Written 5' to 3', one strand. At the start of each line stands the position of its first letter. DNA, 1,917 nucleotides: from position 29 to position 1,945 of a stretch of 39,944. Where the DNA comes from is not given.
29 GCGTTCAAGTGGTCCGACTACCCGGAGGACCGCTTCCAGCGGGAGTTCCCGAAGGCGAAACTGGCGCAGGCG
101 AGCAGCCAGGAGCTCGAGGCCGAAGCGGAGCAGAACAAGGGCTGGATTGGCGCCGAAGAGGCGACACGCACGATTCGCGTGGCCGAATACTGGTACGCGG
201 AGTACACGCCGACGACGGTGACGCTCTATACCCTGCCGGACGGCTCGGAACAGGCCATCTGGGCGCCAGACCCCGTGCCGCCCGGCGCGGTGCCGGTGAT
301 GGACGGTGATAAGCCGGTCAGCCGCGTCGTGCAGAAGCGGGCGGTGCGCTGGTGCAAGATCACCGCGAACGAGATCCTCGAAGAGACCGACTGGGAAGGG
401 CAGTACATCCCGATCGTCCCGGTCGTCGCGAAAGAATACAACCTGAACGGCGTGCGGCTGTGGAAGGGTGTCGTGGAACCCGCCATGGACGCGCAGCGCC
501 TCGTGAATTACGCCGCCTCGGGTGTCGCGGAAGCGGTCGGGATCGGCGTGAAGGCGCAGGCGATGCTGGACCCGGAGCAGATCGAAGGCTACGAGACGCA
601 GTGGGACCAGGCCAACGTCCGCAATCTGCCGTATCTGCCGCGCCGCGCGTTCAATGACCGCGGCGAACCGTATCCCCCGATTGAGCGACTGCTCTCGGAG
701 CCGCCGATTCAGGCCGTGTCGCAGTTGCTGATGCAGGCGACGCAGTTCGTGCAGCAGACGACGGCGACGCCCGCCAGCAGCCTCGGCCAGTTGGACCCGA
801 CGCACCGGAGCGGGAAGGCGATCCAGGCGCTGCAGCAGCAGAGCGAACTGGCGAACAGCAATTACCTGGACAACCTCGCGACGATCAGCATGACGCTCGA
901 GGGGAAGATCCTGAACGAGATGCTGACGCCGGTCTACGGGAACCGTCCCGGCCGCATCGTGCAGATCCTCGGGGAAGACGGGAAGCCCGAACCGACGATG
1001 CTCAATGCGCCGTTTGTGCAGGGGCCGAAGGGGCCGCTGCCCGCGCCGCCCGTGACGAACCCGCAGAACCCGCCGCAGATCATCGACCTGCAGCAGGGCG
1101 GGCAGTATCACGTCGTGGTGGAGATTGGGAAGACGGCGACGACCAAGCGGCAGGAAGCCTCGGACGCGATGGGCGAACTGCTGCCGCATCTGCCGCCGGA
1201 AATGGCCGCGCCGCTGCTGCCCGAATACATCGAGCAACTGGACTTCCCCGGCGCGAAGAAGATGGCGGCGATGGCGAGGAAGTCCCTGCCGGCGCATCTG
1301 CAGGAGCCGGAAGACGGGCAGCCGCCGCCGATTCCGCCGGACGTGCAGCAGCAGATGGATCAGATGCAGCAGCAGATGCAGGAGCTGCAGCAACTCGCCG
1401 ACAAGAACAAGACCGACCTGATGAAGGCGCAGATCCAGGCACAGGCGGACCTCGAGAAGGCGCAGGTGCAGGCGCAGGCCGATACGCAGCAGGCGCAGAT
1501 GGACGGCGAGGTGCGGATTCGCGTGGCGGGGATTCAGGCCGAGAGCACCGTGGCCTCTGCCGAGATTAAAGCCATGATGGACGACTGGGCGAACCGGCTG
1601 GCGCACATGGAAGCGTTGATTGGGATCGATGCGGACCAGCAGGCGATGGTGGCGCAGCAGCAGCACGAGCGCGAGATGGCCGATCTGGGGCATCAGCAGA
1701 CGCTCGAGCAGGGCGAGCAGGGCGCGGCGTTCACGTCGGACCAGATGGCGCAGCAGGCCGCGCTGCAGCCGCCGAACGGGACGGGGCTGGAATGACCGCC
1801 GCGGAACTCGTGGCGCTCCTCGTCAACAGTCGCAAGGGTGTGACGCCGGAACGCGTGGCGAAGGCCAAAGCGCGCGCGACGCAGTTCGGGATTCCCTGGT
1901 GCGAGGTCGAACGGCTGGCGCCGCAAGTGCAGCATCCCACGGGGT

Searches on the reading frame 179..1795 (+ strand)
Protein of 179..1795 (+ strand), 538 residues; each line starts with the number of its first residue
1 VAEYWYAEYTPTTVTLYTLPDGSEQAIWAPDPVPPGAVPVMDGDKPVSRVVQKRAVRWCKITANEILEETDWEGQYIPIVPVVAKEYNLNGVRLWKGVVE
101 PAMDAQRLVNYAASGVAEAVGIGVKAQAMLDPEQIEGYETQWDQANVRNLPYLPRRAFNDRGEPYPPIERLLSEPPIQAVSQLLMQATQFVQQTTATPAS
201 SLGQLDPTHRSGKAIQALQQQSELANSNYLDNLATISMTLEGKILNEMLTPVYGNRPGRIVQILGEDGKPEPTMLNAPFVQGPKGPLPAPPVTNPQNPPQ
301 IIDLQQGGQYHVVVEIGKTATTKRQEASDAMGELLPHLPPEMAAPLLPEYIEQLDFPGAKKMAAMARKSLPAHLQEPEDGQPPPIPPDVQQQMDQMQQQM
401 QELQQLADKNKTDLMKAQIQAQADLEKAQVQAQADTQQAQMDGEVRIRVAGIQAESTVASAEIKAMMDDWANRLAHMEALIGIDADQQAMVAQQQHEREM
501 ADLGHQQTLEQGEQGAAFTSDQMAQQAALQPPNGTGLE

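Call 83: search_protein_families(library=pfam, proteins=[window:179-1795:+], max_evalue=0.001)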
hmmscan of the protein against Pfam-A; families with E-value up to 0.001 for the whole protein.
window:179-1795:+ (538 aa): 1 family
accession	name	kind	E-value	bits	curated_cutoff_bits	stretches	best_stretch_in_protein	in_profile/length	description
PF16510.12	P22_portal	-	4.3e-79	267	26.1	1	1-417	204-594/594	Phage P22-like portal protein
